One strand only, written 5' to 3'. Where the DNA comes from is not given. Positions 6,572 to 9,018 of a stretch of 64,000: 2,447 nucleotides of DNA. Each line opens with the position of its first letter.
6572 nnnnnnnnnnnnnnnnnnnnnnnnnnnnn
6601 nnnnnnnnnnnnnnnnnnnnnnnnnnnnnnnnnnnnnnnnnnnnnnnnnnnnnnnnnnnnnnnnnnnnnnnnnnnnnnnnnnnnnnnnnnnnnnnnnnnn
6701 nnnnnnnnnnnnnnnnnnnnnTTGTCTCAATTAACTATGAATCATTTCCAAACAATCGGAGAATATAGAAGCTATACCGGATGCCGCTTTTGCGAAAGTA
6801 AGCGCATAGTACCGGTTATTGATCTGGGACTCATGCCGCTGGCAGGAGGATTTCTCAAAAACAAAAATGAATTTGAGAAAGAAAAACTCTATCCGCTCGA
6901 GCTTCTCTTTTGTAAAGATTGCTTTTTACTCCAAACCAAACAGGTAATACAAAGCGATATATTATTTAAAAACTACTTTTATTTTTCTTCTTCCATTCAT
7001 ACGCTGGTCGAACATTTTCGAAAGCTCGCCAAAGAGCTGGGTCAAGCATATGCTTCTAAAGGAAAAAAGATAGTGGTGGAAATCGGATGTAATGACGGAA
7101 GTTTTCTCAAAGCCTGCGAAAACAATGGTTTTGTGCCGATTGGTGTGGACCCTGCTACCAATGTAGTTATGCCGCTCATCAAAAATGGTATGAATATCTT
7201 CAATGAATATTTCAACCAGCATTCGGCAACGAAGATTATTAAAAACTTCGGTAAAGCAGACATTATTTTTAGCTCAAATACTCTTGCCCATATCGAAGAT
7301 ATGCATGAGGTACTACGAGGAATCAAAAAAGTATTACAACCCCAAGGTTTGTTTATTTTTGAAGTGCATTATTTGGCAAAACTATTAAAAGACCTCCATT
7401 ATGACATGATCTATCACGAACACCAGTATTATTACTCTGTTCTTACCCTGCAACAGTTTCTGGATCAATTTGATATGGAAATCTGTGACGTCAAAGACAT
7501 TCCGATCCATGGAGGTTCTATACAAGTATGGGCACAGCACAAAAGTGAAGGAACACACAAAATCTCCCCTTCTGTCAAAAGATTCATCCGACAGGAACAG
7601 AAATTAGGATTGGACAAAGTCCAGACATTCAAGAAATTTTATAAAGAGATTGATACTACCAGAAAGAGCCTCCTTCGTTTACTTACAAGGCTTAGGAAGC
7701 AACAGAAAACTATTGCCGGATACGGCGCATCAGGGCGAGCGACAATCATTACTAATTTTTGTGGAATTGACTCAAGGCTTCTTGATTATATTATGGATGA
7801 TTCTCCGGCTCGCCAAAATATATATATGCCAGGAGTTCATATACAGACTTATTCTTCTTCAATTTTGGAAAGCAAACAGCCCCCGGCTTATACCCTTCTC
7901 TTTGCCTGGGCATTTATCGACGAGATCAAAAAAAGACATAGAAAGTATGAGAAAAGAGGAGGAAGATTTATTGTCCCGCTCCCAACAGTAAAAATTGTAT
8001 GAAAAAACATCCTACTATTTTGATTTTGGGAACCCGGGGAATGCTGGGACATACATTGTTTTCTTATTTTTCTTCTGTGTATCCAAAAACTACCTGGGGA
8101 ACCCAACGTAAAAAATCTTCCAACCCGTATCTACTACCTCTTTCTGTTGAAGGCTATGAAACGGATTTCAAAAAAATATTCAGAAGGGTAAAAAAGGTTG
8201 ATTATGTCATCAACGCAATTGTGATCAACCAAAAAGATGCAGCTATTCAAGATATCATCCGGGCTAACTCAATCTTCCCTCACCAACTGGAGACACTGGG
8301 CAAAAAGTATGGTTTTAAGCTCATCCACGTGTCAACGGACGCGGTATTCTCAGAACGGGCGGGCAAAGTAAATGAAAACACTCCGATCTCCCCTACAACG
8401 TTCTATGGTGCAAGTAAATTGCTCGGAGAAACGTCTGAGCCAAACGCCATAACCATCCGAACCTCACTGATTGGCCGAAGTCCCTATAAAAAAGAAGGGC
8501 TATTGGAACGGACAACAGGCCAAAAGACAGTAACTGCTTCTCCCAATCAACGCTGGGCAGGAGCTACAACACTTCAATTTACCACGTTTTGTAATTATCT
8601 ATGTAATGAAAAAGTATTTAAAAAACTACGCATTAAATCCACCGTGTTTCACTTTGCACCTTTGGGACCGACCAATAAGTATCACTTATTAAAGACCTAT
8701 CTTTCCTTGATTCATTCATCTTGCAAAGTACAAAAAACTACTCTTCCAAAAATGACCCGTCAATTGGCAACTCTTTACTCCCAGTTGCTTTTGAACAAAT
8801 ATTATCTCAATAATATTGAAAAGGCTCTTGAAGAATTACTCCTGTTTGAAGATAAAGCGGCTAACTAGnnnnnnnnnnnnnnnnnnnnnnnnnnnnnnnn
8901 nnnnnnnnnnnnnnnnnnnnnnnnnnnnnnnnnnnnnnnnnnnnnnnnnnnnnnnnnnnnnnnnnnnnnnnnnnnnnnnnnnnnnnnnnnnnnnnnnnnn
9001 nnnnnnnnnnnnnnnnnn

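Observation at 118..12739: Glycosylation locus combining a polyprenyl-phosphate-sugar system (DPM1-like GT2 plus GT-C) with enzymes for a C-methyl-branched deoxy sugar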

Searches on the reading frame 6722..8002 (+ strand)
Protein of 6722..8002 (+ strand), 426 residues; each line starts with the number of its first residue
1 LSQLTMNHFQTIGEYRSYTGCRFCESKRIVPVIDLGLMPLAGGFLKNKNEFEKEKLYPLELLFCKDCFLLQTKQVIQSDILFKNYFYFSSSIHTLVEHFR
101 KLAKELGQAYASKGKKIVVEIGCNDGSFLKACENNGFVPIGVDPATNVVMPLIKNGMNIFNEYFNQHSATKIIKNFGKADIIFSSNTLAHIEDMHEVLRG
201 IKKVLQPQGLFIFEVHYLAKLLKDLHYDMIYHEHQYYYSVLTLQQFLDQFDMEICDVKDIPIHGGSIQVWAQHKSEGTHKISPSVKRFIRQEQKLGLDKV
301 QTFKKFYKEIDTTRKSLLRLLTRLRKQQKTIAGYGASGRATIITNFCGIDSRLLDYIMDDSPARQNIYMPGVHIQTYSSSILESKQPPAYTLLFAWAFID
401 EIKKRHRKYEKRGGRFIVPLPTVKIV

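Call 3: search_protein_families(library=pfam, proteins=[window:6722-8002:+], max_evalue=0.01)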
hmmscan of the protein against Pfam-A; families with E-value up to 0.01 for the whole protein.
window:6722-8002:+ (426 aa): 7 families
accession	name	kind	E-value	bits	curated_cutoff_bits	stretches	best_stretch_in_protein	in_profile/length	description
PF08484.17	Methyltransf_14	-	1.1e-50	172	23.5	1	261-421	1-160/160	C-methyltransferase C-terminal domain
PF13489.12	Methyltransf_23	-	1.4e-21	77.3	27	1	100-254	7-161/164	Methyltransferase domain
PF08421.16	Methyltransf_13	-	8.4e-20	71.1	31.3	1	21-82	1-62/62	Putative zinc binding domain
PF08241.18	Methyltransf_11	-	1e-09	39.3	21.2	1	119-213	1-95/95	Methyltransferase domain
PF08242.18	Methyltransf_12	-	2.7e-09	38.1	30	1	119-211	1-98/98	Methyltransferase domain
PF13847.12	Methyltransf_31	-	3.3e-08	33.8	27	1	160-235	54-127/145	Methyltransferase domain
PF13649.12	Methyltransf_25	-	9e-07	29.9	27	1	118-209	1-97/97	Methyltransferase domain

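Call 8: search_protein_families(library=ncbifam, proteins=[window:6722-8002:+], max_evalue=0.001)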
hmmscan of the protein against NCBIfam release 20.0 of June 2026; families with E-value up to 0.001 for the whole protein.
window:6722-8002:+ (426 aa): 5 families
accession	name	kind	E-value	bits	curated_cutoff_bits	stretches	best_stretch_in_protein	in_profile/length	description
TIGR02072.1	BioC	equivalog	3.4e-08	33.6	184.95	1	101-262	22-181/244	malonyl-ACP O-methyltransferase BioC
NF045667.1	MTase_DVU1556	equivalog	1.1e-05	25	155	1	107-213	15-119/213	DVU_1556 family methyltransferase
TIGR01983.1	UbiG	equivalog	1.2e-05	24.7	102.95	1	113-213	48-151/228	bifunctional 2-polyprenyl-6-hydroxyphenol methylase/3-demethylubiquinol 3-O-methyltransferase UbiG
TIGR00452.1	TIGR00452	equivalog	2e-05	23.6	275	1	114-217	117-223/316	tRNA 5-methoxyuridine(34)/uridine 5-oxyacetic acid(34) synthase CmoB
NF011650.0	PRK15068.1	equivalog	0.00013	20.9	209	0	115-217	123-229/324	tRNA 5-methoxyuridine(34)/uridine 5-oxyacetic acid(34) synthase CmoB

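Call 10: find_encoding_contigs(protein=window:6722-7999:+, flank=10000, max_places=6)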
Protein window:6722-7999:+ (426 aa): no gene with exactly this product is on record in the collection.

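Call 22: search_solved_structures(query=window:6722-7999:+, max_evalue=0.00001, show_alignments=2)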
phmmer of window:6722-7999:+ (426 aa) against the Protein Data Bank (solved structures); distinct sequences matched with E-value up to 0.00001: 10.
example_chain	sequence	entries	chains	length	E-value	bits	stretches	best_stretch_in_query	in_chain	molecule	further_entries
5t64_A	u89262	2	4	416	8e-74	252.4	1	20-425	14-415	Sugar 3-C-methyl transferase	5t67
4rv9_A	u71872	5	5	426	2.5e-72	247.5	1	12-425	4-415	D-mycarose 3-C-methyltransferase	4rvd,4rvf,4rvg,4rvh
5t6b_A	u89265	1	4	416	1.1e-71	245.4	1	20-425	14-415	Sugar 3-C-methyl transferase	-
4e31_A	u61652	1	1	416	2.3e-71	244.3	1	8-425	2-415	TcaB9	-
3ndi_A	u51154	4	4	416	2.6e-71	244.1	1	8-425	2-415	Methyltransferase | TcaB9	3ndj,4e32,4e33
4e2y_A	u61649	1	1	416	6.9e-71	242.8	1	8-425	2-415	TcaB9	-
4e2x_A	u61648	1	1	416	9.5e-71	242.3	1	8-425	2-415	TcaB9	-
4e2z_A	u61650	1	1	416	2.5e-70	240.9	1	8-425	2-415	TcaB9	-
4e2w_A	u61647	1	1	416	2.5e-70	240.9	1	8-425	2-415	TcaB9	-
4e30_A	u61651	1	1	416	6.5e-70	239.5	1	8-425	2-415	TcaB9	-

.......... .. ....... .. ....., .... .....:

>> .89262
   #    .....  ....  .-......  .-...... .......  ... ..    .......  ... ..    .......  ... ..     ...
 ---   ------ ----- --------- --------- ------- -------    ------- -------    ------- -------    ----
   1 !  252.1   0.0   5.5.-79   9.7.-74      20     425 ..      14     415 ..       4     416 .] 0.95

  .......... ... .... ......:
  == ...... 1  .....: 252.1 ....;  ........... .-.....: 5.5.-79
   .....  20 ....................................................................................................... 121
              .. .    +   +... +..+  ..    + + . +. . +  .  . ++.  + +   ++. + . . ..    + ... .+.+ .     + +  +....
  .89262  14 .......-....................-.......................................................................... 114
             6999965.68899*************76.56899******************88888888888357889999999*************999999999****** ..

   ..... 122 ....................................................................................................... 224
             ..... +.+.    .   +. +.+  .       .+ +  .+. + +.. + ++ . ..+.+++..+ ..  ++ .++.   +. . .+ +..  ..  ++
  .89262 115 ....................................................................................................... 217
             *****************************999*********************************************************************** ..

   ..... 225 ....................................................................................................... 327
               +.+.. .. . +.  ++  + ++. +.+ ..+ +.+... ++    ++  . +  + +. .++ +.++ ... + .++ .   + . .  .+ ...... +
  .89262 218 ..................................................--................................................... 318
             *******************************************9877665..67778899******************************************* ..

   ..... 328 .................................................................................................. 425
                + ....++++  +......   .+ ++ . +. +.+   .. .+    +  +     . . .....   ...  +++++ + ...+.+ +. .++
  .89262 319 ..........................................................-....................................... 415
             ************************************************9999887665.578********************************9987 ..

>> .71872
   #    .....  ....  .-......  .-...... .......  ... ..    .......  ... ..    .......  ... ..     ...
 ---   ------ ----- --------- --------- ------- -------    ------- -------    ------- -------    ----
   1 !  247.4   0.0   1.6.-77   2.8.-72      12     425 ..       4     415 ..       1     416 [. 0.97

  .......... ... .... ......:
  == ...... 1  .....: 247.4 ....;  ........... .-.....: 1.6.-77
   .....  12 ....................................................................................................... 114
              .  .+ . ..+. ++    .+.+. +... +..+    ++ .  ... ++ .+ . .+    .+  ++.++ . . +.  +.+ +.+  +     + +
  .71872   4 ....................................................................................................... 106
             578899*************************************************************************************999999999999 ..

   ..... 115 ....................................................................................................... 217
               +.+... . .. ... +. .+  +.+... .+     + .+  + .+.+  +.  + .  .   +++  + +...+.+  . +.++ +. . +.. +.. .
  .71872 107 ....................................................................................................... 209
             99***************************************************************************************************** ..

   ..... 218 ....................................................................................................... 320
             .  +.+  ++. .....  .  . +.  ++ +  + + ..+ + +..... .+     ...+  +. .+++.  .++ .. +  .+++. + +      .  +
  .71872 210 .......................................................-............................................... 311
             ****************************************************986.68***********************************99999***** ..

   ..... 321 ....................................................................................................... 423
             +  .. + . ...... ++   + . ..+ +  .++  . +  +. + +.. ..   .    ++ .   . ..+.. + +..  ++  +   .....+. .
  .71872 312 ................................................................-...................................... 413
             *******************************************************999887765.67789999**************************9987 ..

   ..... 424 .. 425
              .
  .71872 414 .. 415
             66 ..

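Call 70: find_encoding_contigs(protein=window:6737-8002:+, flank=2000, max_places=3)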
Protein window:6737-8002:+ (421 aa): 3 contigs read that carry it; 3 places shown.
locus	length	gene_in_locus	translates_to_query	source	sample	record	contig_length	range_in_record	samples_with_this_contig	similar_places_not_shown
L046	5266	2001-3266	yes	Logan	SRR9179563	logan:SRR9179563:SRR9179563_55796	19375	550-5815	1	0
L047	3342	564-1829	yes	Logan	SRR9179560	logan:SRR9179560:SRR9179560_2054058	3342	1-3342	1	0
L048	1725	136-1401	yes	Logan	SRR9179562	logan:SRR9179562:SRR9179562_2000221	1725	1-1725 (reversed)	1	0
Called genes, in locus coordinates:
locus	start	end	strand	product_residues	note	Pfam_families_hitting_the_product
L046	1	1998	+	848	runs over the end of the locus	?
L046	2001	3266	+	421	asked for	PF08421:Methyltransf_13, PF13489:Methyltransf_23, PF08241:Methyltransf_11, PF08242:Methyltransf_12, PF13649:Methyltransf_25 (weak), PF13847:Methyltransf_31, PF08484:Methyltransf_14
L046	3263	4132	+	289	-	PF01370:Epimerase, PF04321:RmlD_sub_bind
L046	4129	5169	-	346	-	PF05368:NmrA, PF01073:3Beta_HSD, PF01370:Epimerase, PF02719:Polysacc_synt_2, PF04321:RmlD_sub_bind (weak), PF13460:NAD_binding_10, PF16363:GDP_Man_Dehyd, PF08485:Polysacc_syn_2C, +1 more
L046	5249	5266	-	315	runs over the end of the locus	PF00535:Glycos_transf_2, PF10111:Glyco_tranf_2_2, PF13641:Glyco_tranf_2_3 (weak), PF13506:Glyco_transf_21 (weak), PF13632:Glyco_trans_2_3 (weak)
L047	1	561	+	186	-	?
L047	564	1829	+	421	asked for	PF08421:Methyltransf_13, PF13489:Methyltransf_23, PF08241:Methyltransf_11, PF08242:Methyltransf_12, PF13649:Methyltransf_25 (weak), PF13847:Methyltransf_31, PF08484:Methyltransf_14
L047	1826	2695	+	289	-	PF01370:Epimerase, PF04321:RmlD_sub_bind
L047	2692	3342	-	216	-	?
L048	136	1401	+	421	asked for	PF08421:Methyltransf_13, PF13489:Methyltransf_23, PF08241:Methyltransf_11, PF08242:Methyltransf_12, PF13649:Methyltransf_25 (weak), PF13847:Methyltransf_31, PF08484:Methyltransf_14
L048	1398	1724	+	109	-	?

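Call 71: find_homologous_proteins(query=window:6737-7999:+, max_evalue=1e-30)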
Query window:6737-7999:+ (421 aa): 4240 proteins with E <= 1e-30 among 8000 candidates; the best 120 are listed.
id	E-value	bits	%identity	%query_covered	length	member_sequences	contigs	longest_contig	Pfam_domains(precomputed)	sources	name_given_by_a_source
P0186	1.9e-286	968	100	100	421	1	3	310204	PF13847.13,PF13489.13,PF08421.17,PF13649.13,PF08484.18,PF08241.19,PF08242.19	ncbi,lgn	-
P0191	9.1e-198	676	70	100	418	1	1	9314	PF13847.13,PF13489.13,PF08421.17,PF13649.13,PF08484.18,PF08241.19,PF08242.19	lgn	-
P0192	1.2e-161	557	56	100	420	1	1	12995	PF13847.13,PF13489.13,PF08421.17,PF13649.13,PF08484.18,PF08241.19,PF08242.19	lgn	-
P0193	1.4e-156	540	57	100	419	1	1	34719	PF13847.13,PF13489.13,PF08421.17,PF08484.18,PF08241.19,PF08242.19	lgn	-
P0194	1.6e-156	540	58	98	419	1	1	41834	PF13847.13,PF13489.13,PF08421.17,PF13649.13,PF08484.18,PF08241.19,PF08242.19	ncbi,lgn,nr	ncbi:class I SAM-dependent methyltransferase [Candidatus Roizmanbacteria bacterium]|nr:class I SAM-d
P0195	5.0e-156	538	56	99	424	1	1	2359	PF13847.13,PF13489.13,PF08421.17,PF13649.13,PF08484.18,PF08241.19,PF08242.19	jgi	jgi:methylation protein EvaC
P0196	4.0e-154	532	55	99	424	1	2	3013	PF13847.13,PF13489.13,PF08421.17,PF13649.13,PF08484.18,PF08241.19,PF08242.19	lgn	-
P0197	9.4e-154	531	55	100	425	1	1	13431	PF13489.13,PF08421.17,PF08484.18,PF08241.19,PF08242.19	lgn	-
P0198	1.5e-153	530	54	99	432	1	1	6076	PF13489.13,PF08421.17,PF13649.13,PF08484.18,PF08241.19,PF08242.19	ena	-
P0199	5.2e-153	528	56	97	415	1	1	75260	PF13847.13,PF13489.13,PF08003.18,PF08421.17,PF13649.13,PF08484.18,PF08241.19,PF08242.19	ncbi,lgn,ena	-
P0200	8.7e-153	527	56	99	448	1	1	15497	PF13489.13,PF08421.17,PF13649.13,PF08484.18,PF08241.19,PF08242.19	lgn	-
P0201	2.7e-152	526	55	99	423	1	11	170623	PF13847.13,PF13489.13,PF08421.17,PF13649.13,PF08484.18,PF08241.19,PF08242.19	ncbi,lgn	-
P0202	8.4e-152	524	54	99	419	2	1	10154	PF13847.13,PF13489.13,PF08003.18,PF08421.17,PF08484.18,PF08241.19,PF08242.19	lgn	-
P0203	2.3e-151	523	54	99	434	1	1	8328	PF13489.13,PF08421.17,PF13649.13,PF08484.18,PF08241.19,PF08242.19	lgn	-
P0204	1.3e-150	520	55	100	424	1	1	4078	PF13847.13,PF13489.13,PF08421.17,PF13649.13,PF08484.18,PF08241.19,PF08242.19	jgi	jgi:methylation protein EvaC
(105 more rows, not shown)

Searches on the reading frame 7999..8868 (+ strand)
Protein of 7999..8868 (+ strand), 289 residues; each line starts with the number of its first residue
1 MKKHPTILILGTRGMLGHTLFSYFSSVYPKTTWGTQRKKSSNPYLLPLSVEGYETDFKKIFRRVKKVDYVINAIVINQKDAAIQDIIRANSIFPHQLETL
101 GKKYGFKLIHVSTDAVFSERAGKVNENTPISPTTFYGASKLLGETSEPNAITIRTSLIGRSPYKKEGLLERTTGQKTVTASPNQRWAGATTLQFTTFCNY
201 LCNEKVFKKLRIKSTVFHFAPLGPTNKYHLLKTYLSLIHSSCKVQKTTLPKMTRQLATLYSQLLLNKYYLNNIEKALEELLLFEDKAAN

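Call 3: search_protein_families(library=pfam, proteins=[window:7999-8868:+], max_evalue=0.01)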
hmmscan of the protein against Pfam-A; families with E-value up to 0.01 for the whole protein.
window:7999-8868:+ (289 aa): 3 families
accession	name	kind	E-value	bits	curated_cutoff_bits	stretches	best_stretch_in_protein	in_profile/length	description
PF04321.23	RmlD_sub_bind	-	7e-16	58.6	27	1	6-239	2-232/287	RmlD substrate binding domain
PF01370.27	Epimerase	-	1.5e-12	47.9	20.9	1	7-145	1-151/240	NAD dependent epimerase/dehydratase family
PF16363.11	GDP_Man_Dehyd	-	6.7e-05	22.9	27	1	99-144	115-161/332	GDP-mannose 4,6 dehydratase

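Call 8: search_protein_families(library=ncbifam, proteins=[window:7999-8868:+], max_evalue=0.001)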
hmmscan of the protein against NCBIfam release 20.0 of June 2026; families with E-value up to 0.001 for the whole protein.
window:7999-8868:+ (289 aa): 2 families
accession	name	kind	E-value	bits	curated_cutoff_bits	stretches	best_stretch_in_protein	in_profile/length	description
TIGR01214.1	rmlD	equivalog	6.8e-12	45.1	224.05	1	6-158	1-150/285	dTDP-4-dehydrorhamnose reductase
TIGR01181.1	dTDP_gluc_dehyt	equivalog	0.00034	19.8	365.1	1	66-141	73-156/321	dTDP-glucose 4,6-dehydratase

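Call 24: search_solved_structures(query=window:7999-8865:+, max_evalue=0.001)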
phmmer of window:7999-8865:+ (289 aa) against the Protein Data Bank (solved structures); distinct sequences matched with E-value up to 0.001: 3.
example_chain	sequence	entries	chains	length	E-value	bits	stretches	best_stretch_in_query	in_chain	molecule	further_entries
2ggs_A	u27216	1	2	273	6.6e-08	35.5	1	55-161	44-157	273aa long hypothetical dTDP-4-dehydrorhamnose reductase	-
5u9c_A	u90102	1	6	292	0.00019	24.2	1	64-230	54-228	dTDP-4-dehydrorhamnose Reductase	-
1vl0_A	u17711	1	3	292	0.00077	22.2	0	41-145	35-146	DTDP-4-dehydrorhamnose reductase, rfbD ortholog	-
